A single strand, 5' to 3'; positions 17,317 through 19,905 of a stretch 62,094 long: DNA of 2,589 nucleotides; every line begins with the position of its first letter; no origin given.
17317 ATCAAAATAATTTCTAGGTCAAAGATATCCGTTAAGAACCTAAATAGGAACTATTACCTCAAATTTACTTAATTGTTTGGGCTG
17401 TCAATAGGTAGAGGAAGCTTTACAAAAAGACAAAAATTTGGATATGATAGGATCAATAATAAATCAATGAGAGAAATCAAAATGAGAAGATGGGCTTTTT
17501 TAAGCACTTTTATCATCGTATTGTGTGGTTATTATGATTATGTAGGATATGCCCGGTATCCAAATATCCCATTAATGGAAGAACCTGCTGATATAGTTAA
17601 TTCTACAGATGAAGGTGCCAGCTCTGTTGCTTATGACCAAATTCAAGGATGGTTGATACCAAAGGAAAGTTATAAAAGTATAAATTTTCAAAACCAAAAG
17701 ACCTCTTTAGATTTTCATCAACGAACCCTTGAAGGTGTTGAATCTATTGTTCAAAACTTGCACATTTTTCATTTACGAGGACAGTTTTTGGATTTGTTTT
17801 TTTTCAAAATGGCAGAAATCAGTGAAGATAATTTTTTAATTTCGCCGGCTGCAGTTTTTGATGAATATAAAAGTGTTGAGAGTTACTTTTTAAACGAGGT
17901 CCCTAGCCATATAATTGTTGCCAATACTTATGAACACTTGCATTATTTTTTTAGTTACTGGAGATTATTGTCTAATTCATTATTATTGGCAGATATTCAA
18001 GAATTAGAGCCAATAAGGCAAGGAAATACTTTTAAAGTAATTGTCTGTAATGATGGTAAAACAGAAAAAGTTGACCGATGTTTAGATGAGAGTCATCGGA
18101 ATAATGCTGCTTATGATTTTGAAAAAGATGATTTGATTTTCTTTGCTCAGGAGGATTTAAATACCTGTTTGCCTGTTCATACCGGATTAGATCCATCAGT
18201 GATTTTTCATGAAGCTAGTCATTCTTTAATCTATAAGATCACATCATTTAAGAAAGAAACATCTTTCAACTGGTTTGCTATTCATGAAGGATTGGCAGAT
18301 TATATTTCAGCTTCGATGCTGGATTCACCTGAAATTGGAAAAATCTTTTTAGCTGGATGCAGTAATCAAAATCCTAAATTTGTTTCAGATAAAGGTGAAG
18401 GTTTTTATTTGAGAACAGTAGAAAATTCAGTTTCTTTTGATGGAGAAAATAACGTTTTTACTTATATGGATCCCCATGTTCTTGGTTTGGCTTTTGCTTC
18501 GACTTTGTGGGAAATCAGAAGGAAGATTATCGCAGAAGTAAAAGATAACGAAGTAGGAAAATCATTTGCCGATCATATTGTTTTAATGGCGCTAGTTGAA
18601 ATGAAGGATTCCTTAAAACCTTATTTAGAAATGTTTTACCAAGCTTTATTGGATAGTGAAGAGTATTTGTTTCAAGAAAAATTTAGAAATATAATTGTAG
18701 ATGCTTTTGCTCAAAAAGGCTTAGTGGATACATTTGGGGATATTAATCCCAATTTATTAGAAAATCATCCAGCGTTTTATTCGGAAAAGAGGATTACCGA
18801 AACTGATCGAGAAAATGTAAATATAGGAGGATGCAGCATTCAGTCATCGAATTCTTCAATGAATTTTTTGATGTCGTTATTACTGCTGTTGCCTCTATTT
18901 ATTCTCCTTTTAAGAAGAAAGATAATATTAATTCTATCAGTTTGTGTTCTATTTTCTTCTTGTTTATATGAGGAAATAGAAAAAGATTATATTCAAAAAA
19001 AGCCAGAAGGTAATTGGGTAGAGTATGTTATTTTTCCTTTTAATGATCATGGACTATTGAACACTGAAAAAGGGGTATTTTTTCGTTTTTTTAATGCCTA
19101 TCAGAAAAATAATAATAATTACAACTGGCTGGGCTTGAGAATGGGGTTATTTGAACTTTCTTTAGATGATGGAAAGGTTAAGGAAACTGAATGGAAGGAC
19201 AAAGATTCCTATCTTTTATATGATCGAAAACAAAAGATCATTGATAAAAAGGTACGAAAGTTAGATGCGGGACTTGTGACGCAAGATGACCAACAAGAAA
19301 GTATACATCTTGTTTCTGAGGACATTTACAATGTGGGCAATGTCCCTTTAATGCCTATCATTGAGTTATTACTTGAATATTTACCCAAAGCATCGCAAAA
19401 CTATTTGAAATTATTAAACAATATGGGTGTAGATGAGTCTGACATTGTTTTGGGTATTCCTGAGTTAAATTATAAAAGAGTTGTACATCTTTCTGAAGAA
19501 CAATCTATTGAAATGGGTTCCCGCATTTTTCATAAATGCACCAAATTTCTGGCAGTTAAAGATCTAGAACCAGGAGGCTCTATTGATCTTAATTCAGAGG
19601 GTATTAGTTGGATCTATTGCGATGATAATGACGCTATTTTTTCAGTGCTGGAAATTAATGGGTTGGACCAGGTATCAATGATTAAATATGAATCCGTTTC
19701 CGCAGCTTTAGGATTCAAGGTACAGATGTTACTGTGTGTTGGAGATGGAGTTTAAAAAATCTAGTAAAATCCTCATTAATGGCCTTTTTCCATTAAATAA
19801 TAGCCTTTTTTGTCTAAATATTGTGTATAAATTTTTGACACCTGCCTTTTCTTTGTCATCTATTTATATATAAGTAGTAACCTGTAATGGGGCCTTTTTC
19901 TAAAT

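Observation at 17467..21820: MYXO-CTERM-like tripartite sorting signals (GGC, TM helix, basic cluster) located in the middle of two neighbouring large secreted proteins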

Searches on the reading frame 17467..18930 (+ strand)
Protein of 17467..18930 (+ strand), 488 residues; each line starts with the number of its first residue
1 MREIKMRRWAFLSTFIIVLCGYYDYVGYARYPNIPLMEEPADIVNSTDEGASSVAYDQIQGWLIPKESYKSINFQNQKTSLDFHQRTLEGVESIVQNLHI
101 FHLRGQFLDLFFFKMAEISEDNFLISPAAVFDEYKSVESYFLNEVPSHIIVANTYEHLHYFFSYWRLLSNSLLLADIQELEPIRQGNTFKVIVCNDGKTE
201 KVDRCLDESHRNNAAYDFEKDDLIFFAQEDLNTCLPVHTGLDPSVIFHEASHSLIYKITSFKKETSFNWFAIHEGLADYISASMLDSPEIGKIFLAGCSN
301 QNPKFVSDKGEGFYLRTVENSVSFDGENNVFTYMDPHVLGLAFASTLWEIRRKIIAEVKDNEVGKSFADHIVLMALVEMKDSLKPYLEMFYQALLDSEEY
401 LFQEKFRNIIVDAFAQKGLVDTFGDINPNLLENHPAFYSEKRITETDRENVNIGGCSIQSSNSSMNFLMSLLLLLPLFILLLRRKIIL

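Call 72: search_solved_structures(query=A5, max_evalue=1)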
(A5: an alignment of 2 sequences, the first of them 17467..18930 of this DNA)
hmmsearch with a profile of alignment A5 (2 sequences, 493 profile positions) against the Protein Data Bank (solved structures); distinct sequences matched with E-value up to 1: 0.

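Call 83: find_related_loci(query=A5, collection=metagenome_contigs, flank=6000)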
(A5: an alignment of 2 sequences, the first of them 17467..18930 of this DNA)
Query A5 (488 aa) in metagenome_contigs; peptide patterns used: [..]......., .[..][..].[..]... (x = any residue, [..] = any of these).
540 stretches matched a pattern, but none encodes a relative of the query by tblastn (E <= 1e-3).

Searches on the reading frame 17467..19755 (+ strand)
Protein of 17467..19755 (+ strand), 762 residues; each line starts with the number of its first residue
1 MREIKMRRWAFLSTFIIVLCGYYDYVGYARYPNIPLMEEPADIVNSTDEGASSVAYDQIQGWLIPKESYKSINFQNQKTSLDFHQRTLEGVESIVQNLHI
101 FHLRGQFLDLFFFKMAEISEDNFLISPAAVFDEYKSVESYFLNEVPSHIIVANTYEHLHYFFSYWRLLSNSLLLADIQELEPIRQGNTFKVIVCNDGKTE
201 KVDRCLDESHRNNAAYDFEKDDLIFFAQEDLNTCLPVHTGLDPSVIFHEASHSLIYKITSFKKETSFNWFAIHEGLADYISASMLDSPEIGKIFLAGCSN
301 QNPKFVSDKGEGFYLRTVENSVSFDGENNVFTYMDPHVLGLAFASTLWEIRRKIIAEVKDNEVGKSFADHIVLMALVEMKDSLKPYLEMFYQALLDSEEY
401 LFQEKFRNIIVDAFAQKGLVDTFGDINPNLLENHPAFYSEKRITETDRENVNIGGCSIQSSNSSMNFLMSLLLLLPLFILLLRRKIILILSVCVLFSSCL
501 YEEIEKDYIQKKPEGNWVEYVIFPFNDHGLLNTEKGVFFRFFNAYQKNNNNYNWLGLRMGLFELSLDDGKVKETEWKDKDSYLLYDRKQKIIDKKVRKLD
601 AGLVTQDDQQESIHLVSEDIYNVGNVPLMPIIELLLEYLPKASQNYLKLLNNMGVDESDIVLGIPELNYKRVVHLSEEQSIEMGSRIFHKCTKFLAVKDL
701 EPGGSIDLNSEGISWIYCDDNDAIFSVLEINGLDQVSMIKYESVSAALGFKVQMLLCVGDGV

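Call 3: search_protein_families(library=ncbifam, proteins=[window:17467-19755:+], max_evalue=1)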
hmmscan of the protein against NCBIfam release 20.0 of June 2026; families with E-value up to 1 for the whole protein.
window:17467-19755:+ (762 aa): 1 family
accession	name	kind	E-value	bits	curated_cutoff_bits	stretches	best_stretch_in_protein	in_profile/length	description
NF033191.4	JDVT-CTERM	domain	0.011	15.6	27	1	454-485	4-34/35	JDVT-CTERM domain-containing protein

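Call 4: search_protein_families(library=pfam, proteins=[window:17467-19755:+], max_evalue=1)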
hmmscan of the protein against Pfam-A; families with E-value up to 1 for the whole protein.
window:17467-19755:+ (762 aa): 2 families
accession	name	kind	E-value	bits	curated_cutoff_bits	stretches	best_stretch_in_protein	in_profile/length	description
PF02128.21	Peptidase_M36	-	5.9e-05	22.9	23.3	1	239-419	176-364/368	Fungalysin metallopeptidase (M36)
PF07607.17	DUF1570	-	0.048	14.4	22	1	244-292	3-50/129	Protein of unknown function (DUF1570)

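Call 6: find_homologous_proteins(query=window:17467-19755:+)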
Query window:17467-19755:+ (762 aa): 2 proteins with E <= 0.001 among 7017 candidates.
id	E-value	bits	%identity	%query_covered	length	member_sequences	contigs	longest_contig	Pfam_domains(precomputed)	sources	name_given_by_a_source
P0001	0.0e+0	1739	100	100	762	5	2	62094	-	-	-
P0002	6.4e-120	420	44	59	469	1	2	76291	-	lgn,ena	-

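Call 8: find_encoding_contigs(protein=P0002, flank=10000, max_places=4)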
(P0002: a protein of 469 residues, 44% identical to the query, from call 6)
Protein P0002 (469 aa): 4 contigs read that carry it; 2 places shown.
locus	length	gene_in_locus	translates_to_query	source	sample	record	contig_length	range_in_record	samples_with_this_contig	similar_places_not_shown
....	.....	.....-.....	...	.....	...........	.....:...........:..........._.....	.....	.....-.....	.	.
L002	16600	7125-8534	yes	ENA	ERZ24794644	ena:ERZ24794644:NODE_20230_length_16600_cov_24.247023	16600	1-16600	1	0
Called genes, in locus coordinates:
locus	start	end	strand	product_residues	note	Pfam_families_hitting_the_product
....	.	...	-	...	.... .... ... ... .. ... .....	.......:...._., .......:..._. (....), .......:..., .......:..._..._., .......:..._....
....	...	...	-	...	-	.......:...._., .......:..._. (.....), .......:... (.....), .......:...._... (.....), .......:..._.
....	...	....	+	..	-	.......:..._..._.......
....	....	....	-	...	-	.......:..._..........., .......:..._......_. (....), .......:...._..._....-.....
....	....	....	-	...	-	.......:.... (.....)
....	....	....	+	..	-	-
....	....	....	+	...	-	-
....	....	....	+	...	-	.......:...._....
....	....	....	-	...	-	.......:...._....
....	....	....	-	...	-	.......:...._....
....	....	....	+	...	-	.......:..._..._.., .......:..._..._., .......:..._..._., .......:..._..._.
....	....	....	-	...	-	-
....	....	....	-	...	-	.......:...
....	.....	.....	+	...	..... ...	-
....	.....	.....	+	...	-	-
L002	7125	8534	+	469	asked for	-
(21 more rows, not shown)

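Call 18: find_encoding_contigs(protein=P0001, flank=3000, max_places=6)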
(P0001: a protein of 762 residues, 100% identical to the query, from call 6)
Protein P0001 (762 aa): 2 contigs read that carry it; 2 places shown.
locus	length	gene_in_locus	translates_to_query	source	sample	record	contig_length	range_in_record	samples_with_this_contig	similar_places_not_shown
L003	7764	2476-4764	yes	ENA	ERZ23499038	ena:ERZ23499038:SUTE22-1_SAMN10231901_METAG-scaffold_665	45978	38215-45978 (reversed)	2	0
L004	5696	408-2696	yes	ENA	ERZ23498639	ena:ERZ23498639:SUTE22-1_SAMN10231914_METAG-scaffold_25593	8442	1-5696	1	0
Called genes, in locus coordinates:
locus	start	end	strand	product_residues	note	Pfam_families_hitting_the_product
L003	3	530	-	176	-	?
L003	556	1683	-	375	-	-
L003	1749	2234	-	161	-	PF00436:SSB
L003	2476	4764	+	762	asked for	-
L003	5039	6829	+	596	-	-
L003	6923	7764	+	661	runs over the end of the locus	PF02518:HATPase_c (weak), PF13589:HATPase_c_3, PF01119:DNA_mis_repair, PF08676:MutL_C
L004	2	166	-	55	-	?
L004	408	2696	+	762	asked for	-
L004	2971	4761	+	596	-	-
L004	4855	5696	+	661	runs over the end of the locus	PF02518:HATPase_c (weak), PF13589:HATPase_c_3, PF01119:DNA_mis_repair, PF08676:MutL_C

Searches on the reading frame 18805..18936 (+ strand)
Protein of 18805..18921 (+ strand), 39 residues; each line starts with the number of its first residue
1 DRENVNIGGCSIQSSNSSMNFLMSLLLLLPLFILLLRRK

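Call 40: search_protein_families(library=ncbifam, alignment_id=A1, max_evalue=1)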
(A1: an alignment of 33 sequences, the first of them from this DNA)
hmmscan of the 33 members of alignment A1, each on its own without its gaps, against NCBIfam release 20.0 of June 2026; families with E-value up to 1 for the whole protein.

A. member 1, seq(44 aa): 2 families
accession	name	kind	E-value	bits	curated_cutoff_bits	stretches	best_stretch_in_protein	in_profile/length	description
NF033191.4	JDVT-CTERM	domain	0.00012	21.9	27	1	8-39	4-34/35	JDVT-CTERM domain-containing protein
TIGR03901.2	MYXO-CTERM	domain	0.064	13.7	20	1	8-38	3-31/34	MYXO-CTERM sorting domain-containing protein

B. families by the number of members that match (of 33 scanned): 34 families (the first 25 are shown)
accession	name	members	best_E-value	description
TIGR03901.2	MYXO-CTERM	23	7.3e-08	MYXO-CTERM sorting domain-containing protein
TIGR03382.1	GC_trans_RRR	11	1.3e-05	MYXO-CTERM sorting domain-containing protein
NF045522.1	MXAN_2561_fam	8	0.0008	MXAN_2561 family MXYO-CTERM-anchored protein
NF038112.1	myxo_dep_M36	7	0.011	myxosortase-dependent M36 family metallopeptidase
TIGR01167.1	LPXTG_anchor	7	0.015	LPXTG cell wall anchor domain-containing protein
NF045638.1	Mrt_dep_phytase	6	4e-06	myxosortase-dependent phytase-like phosphatase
NF033191.4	JDVT-CTERM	6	1e-05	JDVT-CTERM domain-containing protein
NF051874.1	PVV_CTERM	5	0.0051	PVV-CTERM domain-containing choice-of-anchor G protein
NF041936.1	MXAN_0125_fam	4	0.0008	MXAN_0125 family MYXO-CTERM protein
NF041894.1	MXAN_6652_fam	4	0.0034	MXAN_6652 family MXYO-CTERM-anchored protein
TIGR02595.1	PEP_CTERM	4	0.013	PEP-CTERM sorting domain-containing protein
TIGR04564.1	Synergist_CTERM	3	0.039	Synerg-CTERM sorting domain-containing protein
NF045523.1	MXAN_5453_fam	2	0.0011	MXAN_5453 family MXYO-CTERM-anchored protein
NF041927.1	Xrt_dep_XDP1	2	0.028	exosortase-dependent surface protein XDP1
NF041738.1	GG_III-CTERM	2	0.035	GGIII-like transmembrane region-containing protein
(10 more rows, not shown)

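Call 67: search_protein_families(library=ncbifam, proteins=[window:18805-18921:+], max_evalue=10)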
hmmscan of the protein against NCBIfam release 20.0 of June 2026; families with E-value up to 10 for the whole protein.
seq(39 aa): 3 families
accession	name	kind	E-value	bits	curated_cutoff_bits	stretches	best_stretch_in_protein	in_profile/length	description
NF033191.4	JDVT-CTERM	domain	0.00012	21.9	27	1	8-39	4-34/35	JDVT-CTERM domain-containing protein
TIGR03901.2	MYXO-CTERM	domain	0.046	14.1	20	1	8-38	3-31/34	MYXO-CTERM sorting domain-containing protein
TIGR03501.1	GlyGly_CTERM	domain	1.9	9.4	15.5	1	23-39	5-21/22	GlyGly-CTERM sorting domain-containing protein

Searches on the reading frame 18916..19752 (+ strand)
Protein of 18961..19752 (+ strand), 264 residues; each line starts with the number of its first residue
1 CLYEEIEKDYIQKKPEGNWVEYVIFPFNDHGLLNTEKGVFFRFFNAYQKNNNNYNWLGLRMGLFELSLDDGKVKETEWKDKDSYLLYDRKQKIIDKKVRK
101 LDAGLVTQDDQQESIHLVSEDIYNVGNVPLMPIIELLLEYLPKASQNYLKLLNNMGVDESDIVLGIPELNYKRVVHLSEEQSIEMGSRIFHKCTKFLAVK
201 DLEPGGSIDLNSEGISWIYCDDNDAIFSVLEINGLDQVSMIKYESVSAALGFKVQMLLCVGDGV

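Call 54: find_related_loci(query=A3, collection=metagenome_contigs, flank=6000)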
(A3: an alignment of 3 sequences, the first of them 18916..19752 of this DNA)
Query A3 (279 aa) in metagenome_contigs; peptide patterns used: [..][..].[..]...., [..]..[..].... (x = any residue, [..] = any of these).
600 stretches matched a pattern, but none encodes a relative of the query by tblastn (E <= 1e-3).

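Call 66: predict_structure(protein=window:18961-19752:+)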
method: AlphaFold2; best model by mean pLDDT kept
length: 264 residues; sequences in the alignment: 1
mean_pLDDT: 35.1   pTM: 0.21
mean pLDDT of the five models: 35.1, 29.9, 29.4, 29.0, 28.2
residues with pLDDT >= 90: 0; 70-90: 0; 50-70: 0; < 50: 264
segments of 3 or more residues with pLDDT < 50: 1-264
pLDDT, mean of each block of 10 residues (from residue 1): 27 34 34 34 39 37 38 35 34 32 26 32 34 41 36 31 26 32 43 37 38 41 39 35 38 40 32
secondary structure, 60 per line:
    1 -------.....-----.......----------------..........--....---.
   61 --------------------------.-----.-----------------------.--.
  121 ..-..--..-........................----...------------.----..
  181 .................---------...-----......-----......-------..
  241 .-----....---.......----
elements in order: H8-12 E18-24 E41-50 E53-56 H131-154 H179-197 E207-209 E215-220 E226-231 E239-241 H247-250 E254-260

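Call 84: find_homologous_proteins(query=A3, max_evalue=0.001)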
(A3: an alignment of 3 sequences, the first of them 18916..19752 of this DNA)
Query A3 (3 sequences) (279 aa, profile of the alignment): 2 proteins with E <= 0.001 among 6355 candidates.
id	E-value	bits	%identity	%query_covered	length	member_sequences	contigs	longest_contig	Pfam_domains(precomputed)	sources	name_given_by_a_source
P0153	1.1e-150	519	40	100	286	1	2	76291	-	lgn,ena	-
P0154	1.0e-149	516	44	99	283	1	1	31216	-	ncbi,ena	-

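Call 85: find_encoding_contigs(protein=P0154, flank=10000, max_places=4)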
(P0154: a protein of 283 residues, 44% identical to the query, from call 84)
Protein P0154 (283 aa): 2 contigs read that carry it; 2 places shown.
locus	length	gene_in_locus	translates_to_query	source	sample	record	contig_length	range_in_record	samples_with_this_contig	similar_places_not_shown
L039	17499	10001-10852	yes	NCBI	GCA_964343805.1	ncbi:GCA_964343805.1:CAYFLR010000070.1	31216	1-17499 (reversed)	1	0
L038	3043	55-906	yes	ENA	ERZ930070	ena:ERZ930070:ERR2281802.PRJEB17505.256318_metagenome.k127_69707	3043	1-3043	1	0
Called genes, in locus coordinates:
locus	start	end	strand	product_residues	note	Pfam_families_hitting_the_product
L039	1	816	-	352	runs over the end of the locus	PF00483:NTP_transferase, PF12804:NTP_transf_3 (weak), PF22640:ManC_GMP_beta-helix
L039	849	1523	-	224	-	PF05036:SPOR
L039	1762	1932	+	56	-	-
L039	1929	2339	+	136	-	-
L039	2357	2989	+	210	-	PF01618:MotA_ExbB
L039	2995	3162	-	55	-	PF03739:LptF_LptG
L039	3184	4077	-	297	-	PF03739:LptF_LptG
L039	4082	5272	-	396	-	PF03739:LptF_LptG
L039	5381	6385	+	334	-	PF13531:SBP_bac_11, PF01547:SBP_bac_1, PF13416:SBP_bac_8, PF13343:SBP_bac_6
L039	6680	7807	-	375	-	-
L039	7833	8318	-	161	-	PF00436:SSB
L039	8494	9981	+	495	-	-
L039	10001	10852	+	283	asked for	-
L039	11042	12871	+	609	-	-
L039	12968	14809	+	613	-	PF02518:HATPase_c, PF13589:HATPase_c_3, PF01119:DNA_mis_repair, PF08676:MutL_C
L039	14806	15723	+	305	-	PF01745:IPT, PF01715:IPPT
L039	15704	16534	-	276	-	-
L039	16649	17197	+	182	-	PF02627:CMD (weak)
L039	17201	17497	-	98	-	?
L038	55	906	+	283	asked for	-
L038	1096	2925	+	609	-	-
